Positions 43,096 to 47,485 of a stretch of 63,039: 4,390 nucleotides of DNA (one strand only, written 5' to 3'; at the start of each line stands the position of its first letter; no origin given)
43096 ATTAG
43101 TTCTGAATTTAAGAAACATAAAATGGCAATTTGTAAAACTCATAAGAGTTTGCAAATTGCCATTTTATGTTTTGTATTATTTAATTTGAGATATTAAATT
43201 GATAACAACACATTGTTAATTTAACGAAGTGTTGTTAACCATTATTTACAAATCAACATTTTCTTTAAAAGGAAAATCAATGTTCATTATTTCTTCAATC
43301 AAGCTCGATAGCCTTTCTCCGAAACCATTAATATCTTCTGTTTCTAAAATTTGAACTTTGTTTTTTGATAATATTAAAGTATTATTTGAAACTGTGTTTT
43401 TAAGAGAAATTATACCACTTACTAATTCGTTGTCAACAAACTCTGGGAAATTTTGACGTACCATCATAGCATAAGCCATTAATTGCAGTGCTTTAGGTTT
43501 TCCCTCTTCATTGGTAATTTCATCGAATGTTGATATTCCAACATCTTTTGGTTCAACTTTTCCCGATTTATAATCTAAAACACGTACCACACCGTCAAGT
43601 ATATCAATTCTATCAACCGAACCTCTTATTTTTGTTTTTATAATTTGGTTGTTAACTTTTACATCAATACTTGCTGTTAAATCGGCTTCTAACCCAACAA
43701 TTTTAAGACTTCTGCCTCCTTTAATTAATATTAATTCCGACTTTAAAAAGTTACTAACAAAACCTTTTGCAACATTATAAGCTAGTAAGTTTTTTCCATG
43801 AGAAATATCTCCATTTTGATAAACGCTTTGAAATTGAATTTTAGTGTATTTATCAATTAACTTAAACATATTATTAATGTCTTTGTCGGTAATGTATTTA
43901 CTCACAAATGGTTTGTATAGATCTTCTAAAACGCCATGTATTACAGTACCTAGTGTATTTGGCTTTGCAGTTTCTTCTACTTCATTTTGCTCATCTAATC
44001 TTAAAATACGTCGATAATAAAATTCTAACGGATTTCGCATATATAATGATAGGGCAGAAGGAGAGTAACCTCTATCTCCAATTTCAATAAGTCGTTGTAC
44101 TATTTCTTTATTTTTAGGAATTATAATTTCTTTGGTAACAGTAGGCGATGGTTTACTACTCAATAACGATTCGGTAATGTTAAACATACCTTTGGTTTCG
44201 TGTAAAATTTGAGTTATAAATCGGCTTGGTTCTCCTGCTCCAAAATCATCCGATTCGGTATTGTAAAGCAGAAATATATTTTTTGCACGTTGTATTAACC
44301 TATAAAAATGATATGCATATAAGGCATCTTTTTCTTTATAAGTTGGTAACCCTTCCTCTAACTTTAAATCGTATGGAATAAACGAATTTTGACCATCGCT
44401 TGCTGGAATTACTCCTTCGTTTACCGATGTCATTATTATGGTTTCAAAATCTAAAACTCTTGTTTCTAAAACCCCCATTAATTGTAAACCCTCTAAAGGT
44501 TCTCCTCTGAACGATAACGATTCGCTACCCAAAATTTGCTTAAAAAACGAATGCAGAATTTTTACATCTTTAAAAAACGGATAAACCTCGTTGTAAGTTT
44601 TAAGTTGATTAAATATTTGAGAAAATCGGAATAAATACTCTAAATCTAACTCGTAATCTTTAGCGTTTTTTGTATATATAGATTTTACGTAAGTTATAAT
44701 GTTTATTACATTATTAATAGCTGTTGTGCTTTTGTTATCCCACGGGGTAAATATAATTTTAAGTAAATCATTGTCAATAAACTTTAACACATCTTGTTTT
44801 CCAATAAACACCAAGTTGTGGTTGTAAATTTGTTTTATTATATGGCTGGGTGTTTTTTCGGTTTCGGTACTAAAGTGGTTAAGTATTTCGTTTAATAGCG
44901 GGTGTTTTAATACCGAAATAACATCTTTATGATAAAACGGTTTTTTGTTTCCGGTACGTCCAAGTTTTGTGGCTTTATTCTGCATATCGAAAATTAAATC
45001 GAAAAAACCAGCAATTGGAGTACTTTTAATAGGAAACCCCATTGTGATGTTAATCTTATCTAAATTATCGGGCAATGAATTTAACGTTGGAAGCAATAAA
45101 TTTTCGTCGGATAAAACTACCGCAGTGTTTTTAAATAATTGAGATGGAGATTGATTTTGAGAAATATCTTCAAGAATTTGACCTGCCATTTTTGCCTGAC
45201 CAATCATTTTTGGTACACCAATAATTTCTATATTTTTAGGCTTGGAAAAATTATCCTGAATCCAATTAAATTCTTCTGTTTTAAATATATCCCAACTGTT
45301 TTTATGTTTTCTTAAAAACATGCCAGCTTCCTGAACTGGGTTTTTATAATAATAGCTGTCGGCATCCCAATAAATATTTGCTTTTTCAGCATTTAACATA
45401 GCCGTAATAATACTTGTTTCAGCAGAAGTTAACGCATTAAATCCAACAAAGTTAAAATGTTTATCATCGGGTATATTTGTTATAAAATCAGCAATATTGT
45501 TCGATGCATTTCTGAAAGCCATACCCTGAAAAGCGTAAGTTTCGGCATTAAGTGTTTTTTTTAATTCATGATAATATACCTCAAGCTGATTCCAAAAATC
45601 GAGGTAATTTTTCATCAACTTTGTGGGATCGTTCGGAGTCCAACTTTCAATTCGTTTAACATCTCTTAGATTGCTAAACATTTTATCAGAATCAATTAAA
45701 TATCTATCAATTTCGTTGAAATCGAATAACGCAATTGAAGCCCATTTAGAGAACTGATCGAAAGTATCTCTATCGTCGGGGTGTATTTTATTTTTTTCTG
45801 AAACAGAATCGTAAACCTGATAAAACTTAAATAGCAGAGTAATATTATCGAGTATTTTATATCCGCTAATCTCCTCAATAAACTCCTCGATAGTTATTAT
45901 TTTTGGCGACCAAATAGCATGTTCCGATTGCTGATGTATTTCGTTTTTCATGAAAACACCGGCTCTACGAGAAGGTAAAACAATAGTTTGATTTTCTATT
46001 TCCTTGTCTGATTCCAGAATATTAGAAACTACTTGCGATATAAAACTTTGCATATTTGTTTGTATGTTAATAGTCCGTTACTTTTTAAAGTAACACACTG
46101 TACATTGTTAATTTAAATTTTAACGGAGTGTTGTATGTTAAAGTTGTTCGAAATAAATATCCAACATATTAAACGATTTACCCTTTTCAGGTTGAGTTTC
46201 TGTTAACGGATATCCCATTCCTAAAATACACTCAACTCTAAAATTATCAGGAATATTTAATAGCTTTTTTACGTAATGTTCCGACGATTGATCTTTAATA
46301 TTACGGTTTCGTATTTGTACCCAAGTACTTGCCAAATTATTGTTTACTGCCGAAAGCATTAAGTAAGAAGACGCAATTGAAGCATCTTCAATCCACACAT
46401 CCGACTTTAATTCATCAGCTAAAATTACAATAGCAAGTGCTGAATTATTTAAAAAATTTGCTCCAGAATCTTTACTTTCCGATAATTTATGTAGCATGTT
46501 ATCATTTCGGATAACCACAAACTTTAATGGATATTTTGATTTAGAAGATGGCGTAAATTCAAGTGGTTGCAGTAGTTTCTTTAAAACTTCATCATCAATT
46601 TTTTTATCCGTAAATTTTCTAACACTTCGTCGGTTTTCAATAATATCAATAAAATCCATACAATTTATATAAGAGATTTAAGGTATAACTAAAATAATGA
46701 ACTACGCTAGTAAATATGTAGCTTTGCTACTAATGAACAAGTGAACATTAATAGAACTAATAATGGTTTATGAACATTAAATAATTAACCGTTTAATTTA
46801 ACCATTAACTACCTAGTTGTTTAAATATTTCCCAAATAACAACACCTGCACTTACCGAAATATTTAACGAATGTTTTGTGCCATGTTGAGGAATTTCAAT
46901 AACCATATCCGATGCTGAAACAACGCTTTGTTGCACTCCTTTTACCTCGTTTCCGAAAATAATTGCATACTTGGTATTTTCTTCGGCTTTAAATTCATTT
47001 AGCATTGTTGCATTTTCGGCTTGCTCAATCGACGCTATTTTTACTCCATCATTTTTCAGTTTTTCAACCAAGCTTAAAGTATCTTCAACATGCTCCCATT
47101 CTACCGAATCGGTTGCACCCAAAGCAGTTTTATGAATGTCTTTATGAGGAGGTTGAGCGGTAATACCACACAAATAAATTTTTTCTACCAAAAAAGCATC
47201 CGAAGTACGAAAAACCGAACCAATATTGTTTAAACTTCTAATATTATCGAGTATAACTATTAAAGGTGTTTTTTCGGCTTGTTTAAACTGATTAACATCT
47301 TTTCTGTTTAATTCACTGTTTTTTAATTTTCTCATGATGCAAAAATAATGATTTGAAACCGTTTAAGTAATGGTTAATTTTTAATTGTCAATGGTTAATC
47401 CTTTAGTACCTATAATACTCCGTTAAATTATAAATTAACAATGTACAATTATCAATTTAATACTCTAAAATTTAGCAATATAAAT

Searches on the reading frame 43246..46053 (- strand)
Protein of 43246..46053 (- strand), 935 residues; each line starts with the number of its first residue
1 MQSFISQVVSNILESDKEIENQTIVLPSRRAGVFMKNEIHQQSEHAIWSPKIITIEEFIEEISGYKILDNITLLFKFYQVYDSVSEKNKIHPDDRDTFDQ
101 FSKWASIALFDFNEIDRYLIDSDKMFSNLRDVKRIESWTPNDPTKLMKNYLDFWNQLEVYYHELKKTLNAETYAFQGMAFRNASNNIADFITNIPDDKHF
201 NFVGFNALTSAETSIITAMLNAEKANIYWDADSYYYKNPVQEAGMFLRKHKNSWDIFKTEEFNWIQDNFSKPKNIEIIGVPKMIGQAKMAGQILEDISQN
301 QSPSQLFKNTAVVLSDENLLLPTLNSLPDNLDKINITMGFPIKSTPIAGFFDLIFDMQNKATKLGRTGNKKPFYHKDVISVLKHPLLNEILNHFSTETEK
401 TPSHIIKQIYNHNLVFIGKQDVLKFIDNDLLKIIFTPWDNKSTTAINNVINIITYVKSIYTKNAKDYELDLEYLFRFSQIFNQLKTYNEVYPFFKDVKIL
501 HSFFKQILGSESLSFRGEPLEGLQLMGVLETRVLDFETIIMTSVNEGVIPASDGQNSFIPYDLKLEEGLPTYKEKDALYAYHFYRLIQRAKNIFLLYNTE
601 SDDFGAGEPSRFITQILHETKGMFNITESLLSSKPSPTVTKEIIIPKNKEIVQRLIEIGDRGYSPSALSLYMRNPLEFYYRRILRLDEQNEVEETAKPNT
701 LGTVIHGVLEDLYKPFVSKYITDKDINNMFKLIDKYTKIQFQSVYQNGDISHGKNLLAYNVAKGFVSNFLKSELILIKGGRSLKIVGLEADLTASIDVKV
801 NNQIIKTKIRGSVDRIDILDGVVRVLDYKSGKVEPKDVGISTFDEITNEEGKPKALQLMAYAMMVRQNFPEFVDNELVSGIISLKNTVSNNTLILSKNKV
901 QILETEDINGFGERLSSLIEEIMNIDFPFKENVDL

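Call 39: search_protein_families(library=pfam, proteins=[window:43246-46053:-], max_evalue=0.00001)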
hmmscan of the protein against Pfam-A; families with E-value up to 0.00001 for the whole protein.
window:43246-46053:- (935 aa): 1 family
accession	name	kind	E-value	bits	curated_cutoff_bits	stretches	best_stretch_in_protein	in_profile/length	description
PF12705.13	PDDEXK_1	-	1.2e-23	84.8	22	1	664-932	3-234/247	PD-(D/E)XK nuclease superfamily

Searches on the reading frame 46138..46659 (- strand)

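Call 52: search_protein_families(library=pfam, proteins=[window:46138-46659:-], max_evalue=0.00001)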
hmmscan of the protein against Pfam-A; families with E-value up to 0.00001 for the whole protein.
window:46138-46659:- (173 aa): 2 families
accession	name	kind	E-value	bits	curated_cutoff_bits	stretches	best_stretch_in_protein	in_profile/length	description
PF00881.29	Nitroreductase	-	2.7e-20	73.7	23.5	2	7-61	1-55/167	Nitroreductase family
PF14512.11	TM1586_NiRdase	-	7.4e-10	39.2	27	1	3-167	2-149/215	Putative TM nitroreductase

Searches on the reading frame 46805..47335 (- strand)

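Call 52: search_protein_families(library=pfam, proteins=[window:46805-47335:-], max_evalue=0.00001)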
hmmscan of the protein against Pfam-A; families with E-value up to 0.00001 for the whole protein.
window:46805-47335:- (176 aa): 1 family
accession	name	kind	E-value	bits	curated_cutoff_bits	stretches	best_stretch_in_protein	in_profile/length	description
PF00588.24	SpoU_methylase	-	1.6e-33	116.2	29.7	1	25-167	2-141/142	SpoU rRNA Methylase family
